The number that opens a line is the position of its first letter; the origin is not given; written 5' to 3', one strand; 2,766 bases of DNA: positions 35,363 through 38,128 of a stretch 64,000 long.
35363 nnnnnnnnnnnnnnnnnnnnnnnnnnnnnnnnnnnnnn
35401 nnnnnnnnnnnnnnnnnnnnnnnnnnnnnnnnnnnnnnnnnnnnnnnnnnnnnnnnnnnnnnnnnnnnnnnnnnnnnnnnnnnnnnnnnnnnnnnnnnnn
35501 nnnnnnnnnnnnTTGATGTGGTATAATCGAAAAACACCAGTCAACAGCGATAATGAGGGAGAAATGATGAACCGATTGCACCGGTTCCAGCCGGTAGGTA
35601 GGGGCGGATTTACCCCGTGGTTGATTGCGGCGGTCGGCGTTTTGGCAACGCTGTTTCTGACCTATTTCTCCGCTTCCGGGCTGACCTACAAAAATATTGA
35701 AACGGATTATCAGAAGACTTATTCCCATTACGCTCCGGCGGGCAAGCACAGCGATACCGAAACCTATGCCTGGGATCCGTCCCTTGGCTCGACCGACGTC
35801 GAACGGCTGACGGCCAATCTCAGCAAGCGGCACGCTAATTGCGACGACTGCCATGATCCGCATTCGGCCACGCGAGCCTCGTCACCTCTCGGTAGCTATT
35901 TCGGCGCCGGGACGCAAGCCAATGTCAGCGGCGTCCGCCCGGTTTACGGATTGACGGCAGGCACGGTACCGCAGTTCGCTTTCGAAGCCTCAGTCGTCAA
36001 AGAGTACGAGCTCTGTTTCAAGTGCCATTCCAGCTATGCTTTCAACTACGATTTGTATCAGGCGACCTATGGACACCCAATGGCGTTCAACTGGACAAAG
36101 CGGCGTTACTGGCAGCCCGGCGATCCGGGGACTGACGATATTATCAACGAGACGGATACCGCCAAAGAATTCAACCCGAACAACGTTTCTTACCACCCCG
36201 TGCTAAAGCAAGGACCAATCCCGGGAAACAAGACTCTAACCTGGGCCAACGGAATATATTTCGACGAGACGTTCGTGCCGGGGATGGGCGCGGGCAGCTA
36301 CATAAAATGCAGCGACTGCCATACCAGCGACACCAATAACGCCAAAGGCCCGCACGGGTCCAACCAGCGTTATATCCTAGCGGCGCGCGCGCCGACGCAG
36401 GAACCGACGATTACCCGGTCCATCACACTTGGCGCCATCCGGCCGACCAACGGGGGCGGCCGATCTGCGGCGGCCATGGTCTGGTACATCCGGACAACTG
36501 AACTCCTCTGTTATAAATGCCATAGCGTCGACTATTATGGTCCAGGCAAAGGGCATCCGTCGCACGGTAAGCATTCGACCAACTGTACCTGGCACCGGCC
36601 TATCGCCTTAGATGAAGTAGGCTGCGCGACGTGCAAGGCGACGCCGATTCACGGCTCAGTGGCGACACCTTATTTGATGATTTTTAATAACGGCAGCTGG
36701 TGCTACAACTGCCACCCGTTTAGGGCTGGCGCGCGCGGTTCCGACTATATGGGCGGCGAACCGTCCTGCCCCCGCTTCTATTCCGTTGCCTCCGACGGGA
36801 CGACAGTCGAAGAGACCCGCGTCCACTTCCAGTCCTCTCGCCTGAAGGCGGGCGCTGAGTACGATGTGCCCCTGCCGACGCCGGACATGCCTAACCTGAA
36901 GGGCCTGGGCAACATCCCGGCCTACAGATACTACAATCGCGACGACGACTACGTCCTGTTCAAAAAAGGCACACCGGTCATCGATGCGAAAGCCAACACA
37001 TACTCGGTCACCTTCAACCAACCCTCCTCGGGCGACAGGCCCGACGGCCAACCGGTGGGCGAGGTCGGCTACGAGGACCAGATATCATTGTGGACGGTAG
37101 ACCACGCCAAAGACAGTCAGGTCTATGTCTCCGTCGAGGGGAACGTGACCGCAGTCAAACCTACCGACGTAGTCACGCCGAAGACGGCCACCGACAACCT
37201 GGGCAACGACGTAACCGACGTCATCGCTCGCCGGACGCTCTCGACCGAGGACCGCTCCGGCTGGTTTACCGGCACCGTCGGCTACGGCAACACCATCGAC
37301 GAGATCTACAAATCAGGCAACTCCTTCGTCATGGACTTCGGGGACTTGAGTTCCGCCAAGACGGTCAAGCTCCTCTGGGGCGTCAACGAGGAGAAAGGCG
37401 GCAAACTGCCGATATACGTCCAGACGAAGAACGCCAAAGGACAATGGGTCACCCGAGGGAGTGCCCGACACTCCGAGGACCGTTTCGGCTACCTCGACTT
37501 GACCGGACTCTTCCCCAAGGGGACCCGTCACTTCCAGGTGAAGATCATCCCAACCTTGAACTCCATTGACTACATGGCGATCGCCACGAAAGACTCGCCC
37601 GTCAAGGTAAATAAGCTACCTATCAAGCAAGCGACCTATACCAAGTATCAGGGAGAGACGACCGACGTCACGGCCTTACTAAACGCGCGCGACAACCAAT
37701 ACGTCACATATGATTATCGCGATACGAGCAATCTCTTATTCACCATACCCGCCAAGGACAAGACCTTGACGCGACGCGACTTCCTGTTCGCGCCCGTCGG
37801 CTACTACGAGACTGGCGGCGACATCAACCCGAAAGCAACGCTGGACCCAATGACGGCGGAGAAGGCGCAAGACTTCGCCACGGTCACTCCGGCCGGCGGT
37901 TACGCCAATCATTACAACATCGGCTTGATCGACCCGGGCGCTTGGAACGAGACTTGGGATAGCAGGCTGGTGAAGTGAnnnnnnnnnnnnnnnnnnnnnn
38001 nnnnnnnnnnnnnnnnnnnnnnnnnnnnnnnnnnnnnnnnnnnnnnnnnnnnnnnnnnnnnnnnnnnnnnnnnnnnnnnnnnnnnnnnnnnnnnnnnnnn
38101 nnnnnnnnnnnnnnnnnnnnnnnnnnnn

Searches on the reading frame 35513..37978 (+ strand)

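Call 10: search_protein_families(library=ncbifam, proteins=[window:35513-37978:+], max_evalue=0.01)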
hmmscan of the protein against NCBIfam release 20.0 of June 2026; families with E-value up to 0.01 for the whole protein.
window:35513-37978:+ (821 aa): 2 families
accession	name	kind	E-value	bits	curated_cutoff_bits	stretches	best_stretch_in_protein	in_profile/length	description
TIGR01905.1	paired_CXXCH_1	subfamily_domain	0.0029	17.5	25.2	0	108-121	7-20/41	doubled CXXCH domain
TIGR03146.1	cyt_nit_nrfB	equivalog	0.005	17.1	166.6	0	265-286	13-34/145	cytochrome c nitrite reductase pentaheme subunit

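Call 22: search_protein_families(library=pfam, proteins=[window:35513-37978:+], max_evalue=0.01)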
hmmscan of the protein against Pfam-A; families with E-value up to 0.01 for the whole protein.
window:35513-37978:+ (821 aa): 3 families
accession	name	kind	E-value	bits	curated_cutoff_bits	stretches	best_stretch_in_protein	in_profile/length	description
PF09699.15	Paired_CXXCH_1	-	3e-09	36.8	20.6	0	109-121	8-20/41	Doubled CXXCH motif (Paired_CXXCH_1)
PF14522.11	Cytochrome_C7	-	0.0011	19.1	24.8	0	103-174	9-50/67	Cytochrome c7 and related cytochrome c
PF02335.20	Cytochrom_C552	-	0.0048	16.4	24.1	0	107-218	125-211/438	Cytochrome c552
